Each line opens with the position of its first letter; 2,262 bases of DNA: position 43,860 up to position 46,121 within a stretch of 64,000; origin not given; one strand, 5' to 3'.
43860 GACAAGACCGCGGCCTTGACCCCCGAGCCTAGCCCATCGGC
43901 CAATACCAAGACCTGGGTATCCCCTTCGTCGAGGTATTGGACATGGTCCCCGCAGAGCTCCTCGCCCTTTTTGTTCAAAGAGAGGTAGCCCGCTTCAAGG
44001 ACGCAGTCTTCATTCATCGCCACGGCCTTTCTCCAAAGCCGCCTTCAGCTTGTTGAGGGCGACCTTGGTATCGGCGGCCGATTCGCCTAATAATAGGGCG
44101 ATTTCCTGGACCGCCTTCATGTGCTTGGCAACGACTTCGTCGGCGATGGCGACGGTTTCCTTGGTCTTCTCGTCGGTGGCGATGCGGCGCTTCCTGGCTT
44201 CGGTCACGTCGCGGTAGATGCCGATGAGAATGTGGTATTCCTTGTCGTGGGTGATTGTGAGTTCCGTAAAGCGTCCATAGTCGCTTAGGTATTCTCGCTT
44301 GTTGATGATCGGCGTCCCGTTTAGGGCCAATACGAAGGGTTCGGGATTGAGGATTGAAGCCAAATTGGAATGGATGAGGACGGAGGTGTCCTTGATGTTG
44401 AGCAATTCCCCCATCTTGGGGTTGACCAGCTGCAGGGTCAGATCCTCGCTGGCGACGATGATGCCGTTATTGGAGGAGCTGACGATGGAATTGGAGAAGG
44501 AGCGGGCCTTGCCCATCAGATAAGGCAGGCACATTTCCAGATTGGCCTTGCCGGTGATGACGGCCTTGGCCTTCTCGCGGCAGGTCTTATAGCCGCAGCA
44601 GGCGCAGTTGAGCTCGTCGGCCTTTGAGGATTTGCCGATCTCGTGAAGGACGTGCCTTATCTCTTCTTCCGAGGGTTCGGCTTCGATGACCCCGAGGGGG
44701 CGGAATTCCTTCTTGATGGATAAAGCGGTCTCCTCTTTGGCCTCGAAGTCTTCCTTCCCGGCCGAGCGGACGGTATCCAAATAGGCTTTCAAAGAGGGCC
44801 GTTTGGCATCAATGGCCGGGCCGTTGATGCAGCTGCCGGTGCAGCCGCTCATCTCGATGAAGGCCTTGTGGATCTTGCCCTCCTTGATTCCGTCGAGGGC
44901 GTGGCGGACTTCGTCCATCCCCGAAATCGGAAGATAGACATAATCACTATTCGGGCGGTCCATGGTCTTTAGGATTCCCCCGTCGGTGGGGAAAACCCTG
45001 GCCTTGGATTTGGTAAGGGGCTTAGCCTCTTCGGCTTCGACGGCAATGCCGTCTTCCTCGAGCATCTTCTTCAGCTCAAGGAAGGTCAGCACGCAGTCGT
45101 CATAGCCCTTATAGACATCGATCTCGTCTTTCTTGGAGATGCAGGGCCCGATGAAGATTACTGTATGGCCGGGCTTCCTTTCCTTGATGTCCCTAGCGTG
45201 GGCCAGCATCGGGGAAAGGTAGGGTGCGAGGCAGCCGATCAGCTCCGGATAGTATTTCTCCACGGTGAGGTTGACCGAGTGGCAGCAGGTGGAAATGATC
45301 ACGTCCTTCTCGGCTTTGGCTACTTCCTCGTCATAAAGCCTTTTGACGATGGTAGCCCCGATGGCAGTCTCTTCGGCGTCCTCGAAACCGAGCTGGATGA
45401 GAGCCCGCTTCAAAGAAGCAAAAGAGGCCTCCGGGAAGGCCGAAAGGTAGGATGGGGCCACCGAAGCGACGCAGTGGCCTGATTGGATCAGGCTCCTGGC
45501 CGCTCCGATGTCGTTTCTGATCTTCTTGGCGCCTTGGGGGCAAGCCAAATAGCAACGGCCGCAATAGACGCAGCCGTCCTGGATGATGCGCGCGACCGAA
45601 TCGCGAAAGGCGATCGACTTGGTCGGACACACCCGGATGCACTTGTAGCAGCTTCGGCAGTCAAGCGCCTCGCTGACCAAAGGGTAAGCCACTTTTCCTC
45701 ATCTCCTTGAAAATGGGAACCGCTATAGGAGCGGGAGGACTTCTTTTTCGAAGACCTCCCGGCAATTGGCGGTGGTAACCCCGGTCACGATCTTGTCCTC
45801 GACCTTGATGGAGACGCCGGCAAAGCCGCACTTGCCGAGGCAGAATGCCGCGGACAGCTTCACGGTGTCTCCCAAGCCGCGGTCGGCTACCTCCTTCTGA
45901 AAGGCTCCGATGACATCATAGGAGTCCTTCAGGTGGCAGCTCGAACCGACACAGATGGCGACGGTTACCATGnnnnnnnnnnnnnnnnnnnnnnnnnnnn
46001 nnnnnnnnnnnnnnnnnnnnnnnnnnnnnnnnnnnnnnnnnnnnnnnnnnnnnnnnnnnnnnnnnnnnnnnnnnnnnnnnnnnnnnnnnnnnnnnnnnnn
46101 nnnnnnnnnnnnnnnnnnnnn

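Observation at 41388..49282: One compact operon links Rex, AdhE, a small ferredoxin, a PAS-containing sensory [FeFe]-hydrogenase, a PP2C phosphatase and a second hydrogenase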

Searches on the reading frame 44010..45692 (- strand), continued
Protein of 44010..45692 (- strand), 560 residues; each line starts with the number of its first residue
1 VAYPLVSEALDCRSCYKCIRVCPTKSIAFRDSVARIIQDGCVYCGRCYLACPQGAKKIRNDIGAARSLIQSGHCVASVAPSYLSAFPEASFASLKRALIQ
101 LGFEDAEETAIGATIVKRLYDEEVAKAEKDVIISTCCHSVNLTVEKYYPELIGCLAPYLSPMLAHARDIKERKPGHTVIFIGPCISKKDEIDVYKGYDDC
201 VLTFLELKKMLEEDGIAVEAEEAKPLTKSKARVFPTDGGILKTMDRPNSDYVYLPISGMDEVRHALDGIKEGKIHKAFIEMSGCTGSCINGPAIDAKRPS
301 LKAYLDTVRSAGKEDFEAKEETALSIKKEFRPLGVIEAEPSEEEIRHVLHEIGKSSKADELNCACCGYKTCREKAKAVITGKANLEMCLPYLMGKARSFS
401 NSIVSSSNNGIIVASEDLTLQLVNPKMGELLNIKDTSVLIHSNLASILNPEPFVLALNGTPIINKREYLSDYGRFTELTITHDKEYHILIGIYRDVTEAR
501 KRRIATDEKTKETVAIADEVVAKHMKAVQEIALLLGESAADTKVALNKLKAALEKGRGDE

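Call 34: find_related_loci(query=A1, collection=genome_contigs, flank=10000)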
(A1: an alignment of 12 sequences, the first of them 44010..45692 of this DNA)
Query A1 (560 aa) in genome_contigs; peptide patterns used: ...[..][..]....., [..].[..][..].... (x = any residue, [..] = any of these).
600 stretches matched a pattern (row limit reached: there are more); 583 encode a relative of the query (tblastn E <= 1e-3); the best 80 are kept; 80 distinct loci.
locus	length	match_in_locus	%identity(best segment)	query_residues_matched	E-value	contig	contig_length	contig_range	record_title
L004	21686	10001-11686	54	1-560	0e+0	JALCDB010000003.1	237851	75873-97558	MAG: Bacilli bacterium isolate UW_MP_BACIL4_1 Ga0455798_00019, whole genome shotgun sequence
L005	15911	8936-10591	55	1-549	0e+0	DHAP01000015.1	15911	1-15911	MAG TPA_asm: Bacillales bacterium UBA4951 UBA4951_contig_10975, whole genome shotgun sequence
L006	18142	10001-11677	53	1-554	0e+0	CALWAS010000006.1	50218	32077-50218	MAG: uncultured Bacilli bacterium isolate E25__bin44 genome assembly, contig: E25__k127_2594934, whole genome shotgun se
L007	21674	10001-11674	52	1-554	0e+0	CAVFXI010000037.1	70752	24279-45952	Gemmiger formicilis isolate H07606-L1_cleanbin_000041 genome assembly, contig: Spades_H07606-L1_contig_202, whole genome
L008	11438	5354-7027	52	1-554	0e+0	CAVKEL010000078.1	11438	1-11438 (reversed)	Acutalibacteraceae bacterium isolate G02637-L1_cleanbin_000026 genome assembly, contig: Spades_G02637-L1_contig_2366, wh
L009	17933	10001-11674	52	1-554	0e+0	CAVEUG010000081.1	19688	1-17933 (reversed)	Slackia isoflavoniconvertens isolate H07667-L1_cleanbin_000064 genome assembly, contig: Spades_H07667-L1_contig_2390, wh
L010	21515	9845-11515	52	5-560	0e+0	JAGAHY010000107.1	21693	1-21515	MAG: Bacilli bacterium isolate RGIG8459 Water_deer_Abomasum.Co__c342313, whole genome shotgun sequence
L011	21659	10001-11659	53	5-558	0e+0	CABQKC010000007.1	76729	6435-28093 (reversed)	MAG TPA_asm: uncultured Bacillales bacterium isolate MGYG-HGUT-00664 genome assembly, contig: GUT_GENOME021839_7, whole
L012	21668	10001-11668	52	1-558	0e+0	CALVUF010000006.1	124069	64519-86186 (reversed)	MAG: uncultured Bacilli bacterium isolate BRZ_QG__bin63 genome assembly, contig: BRZ_QG__NODE_99_length_124069_cov_14.12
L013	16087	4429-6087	54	5-553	0e+0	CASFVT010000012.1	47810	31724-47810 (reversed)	uncultured Firmicutes bacterium isolate Batch6_idba_bin.581 genome assembly, contig: Batch6_idba_bin.581.fa_k87_7694996,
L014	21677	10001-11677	50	1-557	3e-177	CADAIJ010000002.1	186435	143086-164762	MAG: uncultured Erysipelotrichaceae bacterium isolate RUG13318 genome assembly, contig: RUG13318_asm_2, whole genome sho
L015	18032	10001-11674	49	1-557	3e-173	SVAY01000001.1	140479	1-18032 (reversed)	MAG: Erysipelotrichaceae bacterium isolate SIG214 NODE_21_length_140479_cov_339.168744, whole genome shotgun sequence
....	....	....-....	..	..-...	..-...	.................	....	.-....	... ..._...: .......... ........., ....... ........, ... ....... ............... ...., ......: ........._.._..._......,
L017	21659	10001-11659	48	5-553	7e-166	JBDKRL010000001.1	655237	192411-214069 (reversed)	MAG: Clostridiaceae bacterium isolate 5_bin.60 c_000000012408, whole genome shotgun sequence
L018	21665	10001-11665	46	1-553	8e-164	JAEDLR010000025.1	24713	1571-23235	MAG: Oscillospiraceae bacterium isolate MAG245 NODE_1667_length_24713_cov_5.747587, whole genome shotgun sequence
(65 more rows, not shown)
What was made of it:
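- Tried and rejected: The best HydS match there is 55% identical (call 34).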

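Call 43: search_protein_families(library=pfam, proteins=[L002:7697-8446:+], max_evalue=5)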
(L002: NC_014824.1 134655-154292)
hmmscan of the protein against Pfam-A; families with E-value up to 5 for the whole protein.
L002:7697-8446:+ (249 aa): 12 families
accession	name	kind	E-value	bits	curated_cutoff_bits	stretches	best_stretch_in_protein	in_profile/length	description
PF01636.29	APH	-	1.4e-12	48.3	23.2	1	24-196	26-220/239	Phosphotransferase enzyme family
PF01163.29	RIO1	-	6.2e-08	32.9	22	1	128-175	106-153/187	RIO domain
PF19974.5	TCAD9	-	1e-07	31.9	40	1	129-184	283-336/429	Ternary complex associated domain 9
PF00069.31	Pkinase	-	0.00021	21.2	31.7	2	145-181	117-153/263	Protein kinase domain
PF01633.27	Choline_kinase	-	0.0011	18.8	29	1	97-184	126-202/300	Choline/ethanolamine kinase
PF07914.17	DUF1679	-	0.0041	16.5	24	1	112-188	236-316/414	Uncharacterized oxidoreductase dhs-27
PF02958.26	EcKL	-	0.025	14.3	22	1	80-169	154-244/294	Ecdysteroid kinase-like family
PF13047.11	DUF3907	-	0.034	14.6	27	1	67-98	14-45/147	Protein of unknown function (DUF3907)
PF06028.17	DUF915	-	0.044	13.6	22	1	51-100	129-179/255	Alpha/beta hydrolase of unknown function (DUF915)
PF03381.20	CDC50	-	0.097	12.5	28.6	1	24-134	118-226/286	LEM3 (ligand-effect modulator 3) family / CDC50 family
PF03881.20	Fructosamin_kin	-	0.097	12.3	22.4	1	131-172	174-215/288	Fructosamine kinase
PF00873.25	ACR_tran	-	0.36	8.9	28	1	23-106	703-786/1021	AcrB/AcrD/AcrF family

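Call 44: search_protein_families(library=ncbifam, proteins=[window:44010-45692:-, L002:7697-8446:+], max_evalue=0.001)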
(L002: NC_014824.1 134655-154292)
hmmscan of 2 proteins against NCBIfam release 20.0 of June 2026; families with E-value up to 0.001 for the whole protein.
window:44010-45692:- (560 aa): 35 families (the best 25 are shown)
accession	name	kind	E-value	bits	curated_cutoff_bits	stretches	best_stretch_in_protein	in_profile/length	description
TIGR04105.1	FeFe_hydrog_B1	subfamily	7.8e-57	193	450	1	18-294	166-458/462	monomeric [FeFe] hydrogenase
TIGR02512.1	FeFe_hydrog_A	subfamily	1.2e-19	70.5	405.95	1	11-243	8-288/375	[FeFe] hydrogenase, group A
NF040763.1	FeFe_hydrog_A6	exception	1.3e-17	63.5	765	1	38-242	187-425/571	NADH-dependent [FeFe] hydrogenase, group A6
NF040864.1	HgcB_ferredoxin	equivalog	3.1e-09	36.6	99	1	10-71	14-76/93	mercury methylation ferredoxin HgcB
NF005506.0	PRK07118.1-5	equivalog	3.3e-09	36.6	388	1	11-58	217-264/279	Fe-S cluster domain-containing protein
TIGR01944.1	rnfB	subfamily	2.2e-08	33.9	68.7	1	11-61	114-165/190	RnfABCDGE type electron transport complex subunit B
NF041836.1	rnfB_Methano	equivalog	5e-08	32.7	445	1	11-58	217-264/265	Rnf electron transport complex subunit RnfB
NF006446.0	PRK08764.1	equivalog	1.1e-07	31.8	220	1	362-400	20-58/139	Rnf electron transport complex subunit RnfB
NF038196.1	ferrodoxin_EFR1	subfamily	1.8e-07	31.5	75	1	11-59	185-232/242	EFR1 family ferrodoxin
NF005505.0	PRK07118.1-4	equivalog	2.8e-07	30.3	378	1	11-58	217-264/265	Fe-S cluster domain-containing protein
NF058577.1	FdxA_fam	equivalog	5.4e-07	29.7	65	1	11-55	8-52/52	4Fe-4S ferredoxin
TIGR02700.1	flavo_MJ0208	hypoth_equivalog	6.8e-07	28.8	251.35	1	10-57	148-195/234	dihydromethanopterin reductase (acceptor)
NF040762.1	Hydr_FeFe_Clost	exception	1e-06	27.6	900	1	38-272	186-456/572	ferredoxin hydrogenase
NF006221.0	PRK08348.1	subfamily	1.5e-06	27.9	124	1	11-61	45-97/136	NADH-plastoquinone oxidoreductase subunit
NF045874.1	Vhu_polyferre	exception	4.2e-06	25.7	600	1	11-58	129-176/381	F420-non-reducing hydrogenase associated-polyferredoxin VhuB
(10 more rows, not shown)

L002:7697-8446:+ (249 aa): 14 families
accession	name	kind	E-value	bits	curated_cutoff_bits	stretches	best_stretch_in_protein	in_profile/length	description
TIGR02172.1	Fb_sc_TIGR02172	paralog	4.2e-17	62.7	228.2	1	16-187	20-194/226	TIGR02172 family protein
TIGR03724.2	arch_bud32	equivalog_domain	4.9e-09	36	125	0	145-184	104-142/193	KEOPS complex kinase/ATPase Bud32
TIGR02721.1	ycfN_thiK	equivalog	5.3e-08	32.3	299.45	1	58-223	57-224/256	thiamine kinase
NF011463.0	PRK14879.1-4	equivalog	1.4e-07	31.1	188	0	31-95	61-122/237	Kae1-associated kinase Bud32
NF011461.0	PRK14879.1-2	equivalog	5.8e-07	29.5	372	0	24-88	39-101/225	Kae1-associated kinase Bud32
NF033068.1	APH_3p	equivalog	5.8e-07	29.3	205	1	23-183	39-213/255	APH(3') family aminoglycoside O-phosphotransferase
NF046102.1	CellCycRegCcrZ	equivalog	2.8e-05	23.7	400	1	69-183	78-191/260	cell cycle regulator CcrZ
NF011464.0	PRK14879.1-7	equivalog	3.5e-05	23.6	246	0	23-94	41-110/221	Kae1-associated kinase Bud32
NF011460.0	PRK14879.1-1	equivalog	3.5e-05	23.1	199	0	47-103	70-126/232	Kae1-associated kinase Bud32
NF038057.1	macrolide_MphL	exception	0.00023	20.5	612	1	111-196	154-243/298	macrolide 2'-phosphotransferase MphL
NF000052.4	APH_9_Ia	exception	0.00024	20.5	680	1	101-172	162-233/330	aminoglycoside O-phosphotransferase APH(9)-Ia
NF047741.1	antiphage_MADS6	equivalog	0.00031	19.4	460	0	18-85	520-587/612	methylation-associated defense system protein kinase MAD6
NF011462.0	PRK14879.1-3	equivalog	0.00043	20.1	174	0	145-173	101-128/192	Kae1-associated kinase Bud32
NF007174.0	PRK09605.1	equivalog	0.00048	18.7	447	0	140-183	441-483/535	bifunctional N(6)-L-threonylcarbamoyladenine synthase/serine/threonine protein kinase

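Call 56: list_cluster_members(proteins=[window:44010-45692:-, window:45973-48594:-, P0002])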
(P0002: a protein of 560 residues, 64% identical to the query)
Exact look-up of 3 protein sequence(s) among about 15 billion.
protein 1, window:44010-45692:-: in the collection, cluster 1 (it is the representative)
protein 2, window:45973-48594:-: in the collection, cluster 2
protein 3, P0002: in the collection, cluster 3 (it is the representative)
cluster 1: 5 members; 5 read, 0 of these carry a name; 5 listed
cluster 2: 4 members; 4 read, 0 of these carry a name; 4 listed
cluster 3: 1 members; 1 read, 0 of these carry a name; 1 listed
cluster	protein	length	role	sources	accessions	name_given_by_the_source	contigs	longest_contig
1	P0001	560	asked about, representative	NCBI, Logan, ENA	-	-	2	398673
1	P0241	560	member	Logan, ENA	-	-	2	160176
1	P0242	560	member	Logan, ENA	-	-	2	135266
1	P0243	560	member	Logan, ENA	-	-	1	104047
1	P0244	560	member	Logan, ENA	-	-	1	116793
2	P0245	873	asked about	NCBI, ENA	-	-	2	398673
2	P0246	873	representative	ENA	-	-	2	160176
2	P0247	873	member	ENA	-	-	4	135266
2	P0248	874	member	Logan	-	-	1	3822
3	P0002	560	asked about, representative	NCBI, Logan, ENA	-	-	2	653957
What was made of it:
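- Tried and rejected: The cluster members carry no names (call 56), and the genome is not among the species representatives.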

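Call 57: find_encoding_contigs(protein=P0002, flank=7000, max_places=2)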
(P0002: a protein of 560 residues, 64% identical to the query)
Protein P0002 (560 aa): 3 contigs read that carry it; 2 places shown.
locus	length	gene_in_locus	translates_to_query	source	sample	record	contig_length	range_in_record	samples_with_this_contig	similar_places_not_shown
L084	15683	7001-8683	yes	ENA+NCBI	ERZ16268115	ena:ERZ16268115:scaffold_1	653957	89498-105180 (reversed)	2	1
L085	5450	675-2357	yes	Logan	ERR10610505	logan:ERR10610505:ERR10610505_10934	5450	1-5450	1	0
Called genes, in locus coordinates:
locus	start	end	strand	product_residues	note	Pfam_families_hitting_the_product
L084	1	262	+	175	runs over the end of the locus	PF03602:Cons_hypoth95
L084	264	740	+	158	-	PF01467:CTP_transf_like, PF08218:Citrate_ly_lig (faint)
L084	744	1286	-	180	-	-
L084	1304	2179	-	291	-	-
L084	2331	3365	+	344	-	PF02588:YitT_membrane, PF10035:DUF2179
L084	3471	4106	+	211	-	PF06971:Put_DNA-bind_N, PF02629:CoA_binding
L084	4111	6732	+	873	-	PF00171:Aldedh, PF00465:Fe-ADH, PF25137:ADH_Fe_C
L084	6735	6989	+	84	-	PF01257:2Fe-2S_thioredx (weak)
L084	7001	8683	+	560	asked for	PF00037:Fer4 (faint), PF12837:Fer4_6 (faint), PF12838:Fer4_7, PF13187:Fer4_9 (weak), PF13237:Fer4_10, PF14697:Fer4_21 (faint), PF02906:Fe_hyd_lg_C, PF04060:FeS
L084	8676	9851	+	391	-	PF07228:SpoIIE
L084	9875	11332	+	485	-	PF12838:Fer4_7, PF00037:Fer4, PF12837:Fer4_6, PF13484:Fer4_16 (weak), PF12838:Fer4_7 (weak), PF00037:Fer4, PF12797:Fer4_2 (weak), PF02906:Fe_hyd_lg_C, +5 more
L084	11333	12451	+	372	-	PF04015:DUF362, PF12838:Fer4_7, PF13237:Fer4_10, PF14697:Fer4_21 (weak), PF25160:LdpA_Fe-S-bd (weak), PF00037:Fer4, PF12797:Fer4_2 (weak), PF12837:Fer4_6 (weak), +2 more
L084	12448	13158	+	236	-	PF03009:GDPD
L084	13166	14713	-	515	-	-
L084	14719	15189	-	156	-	-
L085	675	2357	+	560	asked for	PF00037:Fer4 (faint), PF12837:Fer4_6 (faint), PF12838:Fer4_7, PF13187:Fer4_9 (weak), PF13237:Fer4_10, PF14697:Fer4_21 (faint), PF02906:Fe_hyd_lg_C, PF04060:FeS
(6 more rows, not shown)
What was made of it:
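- The nearest relative (HydS 64% identical) has the same six genes and the same flanking genes (call 57).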

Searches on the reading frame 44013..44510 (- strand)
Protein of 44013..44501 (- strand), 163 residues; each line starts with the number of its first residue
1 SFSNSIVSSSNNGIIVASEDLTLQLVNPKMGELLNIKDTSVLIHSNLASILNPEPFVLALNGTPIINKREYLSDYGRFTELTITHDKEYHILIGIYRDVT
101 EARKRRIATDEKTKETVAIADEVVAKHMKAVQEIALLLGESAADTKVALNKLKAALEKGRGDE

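Call 43: search_protein_families(library=pfam, proteins=[window:44013-44501:-], max_evalue=5)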
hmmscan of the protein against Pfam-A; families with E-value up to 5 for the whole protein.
seq(163 aa): 4 families
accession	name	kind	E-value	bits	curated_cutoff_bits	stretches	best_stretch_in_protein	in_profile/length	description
PF00989.32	PAS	-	0.0037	17.7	22.6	1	5-48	5-47/113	PAS fold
PF12860.13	PAS_7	-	0.031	14.8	27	1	11-50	5-44/115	PAS fold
PF08448.16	PAS_4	-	0.048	14.3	23.1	1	8-53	2-46/110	PAS fold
PF13188.13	PAS_8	-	0.061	13.7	21.8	1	5-54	5-53/65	PAS domain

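Call 58: predict_structure(alignment_id=A3)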
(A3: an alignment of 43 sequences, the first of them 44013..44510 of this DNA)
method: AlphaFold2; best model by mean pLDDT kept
length: 166 residues; sequences in the alignment: 43
mean_pLDDT: 82.8   pTM: 0.59
mean pLDDT of the five models: 82.8, 82.5, 81.3, 81.0, 79.1
residues with pLDDT >= 90: 66; 70-90: 82; 50-70: 11; < 50: 7
segments of 3 or more residues with pLDDT < 50: 1-5
pLDDT, mean of each block of 10 residues (from residue 1): 49 83 93 90 90 92 91 89 92 92 83 79 81 81 80 77 55
secondary structure, 60 per line:
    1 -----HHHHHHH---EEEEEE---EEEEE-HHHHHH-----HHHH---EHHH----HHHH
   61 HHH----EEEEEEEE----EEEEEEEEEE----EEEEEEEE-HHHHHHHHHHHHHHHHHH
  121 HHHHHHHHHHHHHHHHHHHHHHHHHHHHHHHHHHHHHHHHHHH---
elements in order: H6-12 E16-21 E25-29 H31-36 H42-45 H57-63 E68-75 E80-89 E94-101 H103-163

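Call 62: fold_search(model_id=the predicted structure, library=pdb)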
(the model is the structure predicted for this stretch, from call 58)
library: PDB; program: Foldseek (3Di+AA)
matches with E <= 10: 927; with E <= 0.001: 139
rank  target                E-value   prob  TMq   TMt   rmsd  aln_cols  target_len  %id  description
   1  7a6p_A                3.9e-07  1.00  0.52  0.57   4.5       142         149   25  Structural determinants underlying the adduct lifetime in a short LOV protein PpSB2-LOV (released 2021-03-10)
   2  8a7f_A                4.2e-07  1.00  0.56  0.28   4.5       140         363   25  Crystal structure of a chimeric LOV-Histidine kinase SB2F1-I66R mutant (asymmetrical variant, trigonal form with long  (released 2024-01-10)
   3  8a7f_B                4.7e-07  1.00  0.57  0.30   6.4       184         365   23  Crystal structure of a chimeric LOV-Histidine kinase SB2F1-I66R mutant (asymmetrical variant, trigonal form with long  (released 2024-01-10)
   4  8a7h_A                8.2e-07  1.00  0.57  0.30   6.6       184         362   24  Crystal structure of a chimeric LOV-Histidine kinase SB2F1-I66R mutant (light state; asymmetrical variant, trigonal fo (released 2024-01-10)
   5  8a52_A                8.7e-07  1.00  0.56  0.29   6.5       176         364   24  Crystal structure of a chimeric LOV-Histidine kinase SB2F1 (asymmetrical variant, trigonal form with long c-axis) (released 2023-12-27)
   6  8a3u                  1.8e-06  1.00  0.58  0.30   6.3       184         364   23  Crystal structure of a chimeric LOV-Histidine kinase SB2F1 (symmetrical variant, trigonal form with short c-axis) (released 2023-12-20)
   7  8a6x_B                3.0e-06  1.00  0.56  0.29   6.5       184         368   24  Crystal structure of a chimeric LOV-Histidine kinase SB2F1 (asymmetrical variant, trigonal form with long c axis) (released 2024-01-10)
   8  7a6p_B                4.8e-06  1.00  0.52  0.57   5.0       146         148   23  Structural determinants underlying the adduct lifetime in a short LOV protein PpSB2-LOV (released 2021-03-10)
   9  8a36_A                5.4e-06  1.00  0.51  0.63   4.1       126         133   22  Crystal structure of PpSB1-LOV-K117E mutant (dark state), monoclinic form (released 2023-07-05)
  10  9a5d_A                6.1e-06  1.00  0.51  0.16   4.7       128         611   20  Integrative model of WALK-YYCH by crosslinking MS and deep learning (released 2024-09-18)
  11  8px4_C                6.5e-06  1.00  0.46  0.68   3.5       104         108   24  Structure of the PAS domain code by the LIC_11128 gene from Leptospira interrogans serovar Copenhageni Fiocruz, solved (released 2023-10-25)
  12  7yx0_C                6.9e-06  1.00  0.51  0.56   4.6       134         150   20  Crystal structure of the full-length short LOV protein SBW25-LOV from Pseudomonas fluorescens (light state) (released 2023-05-24)
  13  8bjp_BBB              7.8e-06  1.00  0.48  0.70   2.6       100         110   15  The N288D mutant cytoplasmic PAS domain of Geobacillus thermodenitrificans histidine kinase CitA (released 2023-11-15)
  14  8px4_A                8.3e-06  1.00  0.47  0.68   3.4       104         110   24  Structure of the PAS domain code by the LIC_11128 gene from Leptospira interrogans serovar Copenhageni Fiocruz, solved (released 2023-10-25)
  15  7yx0_A                8.3e-06  1.00  0.51  0.51   5.2       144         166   19  Crystal structure of the full-length short LOV protein SBW25-LOV from Pseudomonas fluorescens (light state) (released 2023-05-24)
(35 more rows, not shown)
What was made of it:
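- Checked: A predicted structure confirms it: pLDDT about 90 over the PAS core (call 58), and the top Foldseek hits are LOV/PAS domains (E 4e-7, call 62).
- PAS plus a J-alpha-like helix is predicted at the HydS C-terminus (calls 58 and 62). HydS carries a PAS domain with an output helix (calls 58 and 62), and its gene is fused in register with a phosphatase gene.
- Tried and rejected: A structure model settled it (calls 58 and 62).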

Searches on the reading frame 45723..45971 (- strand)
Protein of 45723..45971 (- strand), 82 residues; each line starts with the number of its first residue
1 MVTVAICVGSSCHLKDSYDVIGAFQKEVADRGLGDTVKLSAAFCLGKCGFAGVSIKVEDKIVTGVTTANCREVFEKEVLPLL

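Call 3: search_protein_families(library=pfam, proteins=[window:45723-45971:-], max_evalue=0.01)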
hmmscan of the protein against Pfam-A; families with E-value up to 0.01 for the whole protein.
window:45723-45971:- (82 aa): 1 family
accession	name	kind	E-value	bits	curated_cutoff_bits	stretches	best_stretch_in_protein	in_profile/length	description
PF01257.25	2Fe-2S_thioredx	-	1e-05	25.8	24.8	1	3-75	67-142/145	Thioredoxin-like [2Fe-2S] ferredoxin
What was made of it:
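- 45723..45971 (-): hfsA-like small thioredoxin-like [2Fe-2S] ferredoxin, 82 aa, with the pattern C-X4-C-X31-C-X3-C. Call 3 (PF01257, 25.8 bits against 24.8).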

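Call 44: search_protein_families(library=ncbifam, proteins=[window:45723-45971:-], max_evalue=0.001)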
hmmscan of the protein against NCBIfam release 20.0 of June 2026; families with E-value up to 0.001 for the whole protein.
window:45723-45971:- (82 aa): 4 families
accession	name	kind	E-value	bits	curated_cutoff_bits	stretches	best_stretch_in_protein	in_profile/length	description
NF041612.1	fdxn_Clost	equivalog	1.3e-05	25.7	150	1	11-77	23-90/102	2Fe-2S ferredoxin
NF005747.0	PRK07571.1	equivalog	8.2e-05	22.3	224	1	3-67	91-157/173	bidirectional hydrogenase complex protein HoxE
NF005722.0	PRK07539.1-2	equivalog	0.00033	20.8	141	1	4-76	80-155/157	NADH-quinone oxidoreductase subunit NuoE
NF041613.1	fdxn_Azotob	equivalog_domain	0.00057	20.1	195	1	10-78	22-91/107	2Fe-2S ferredoxin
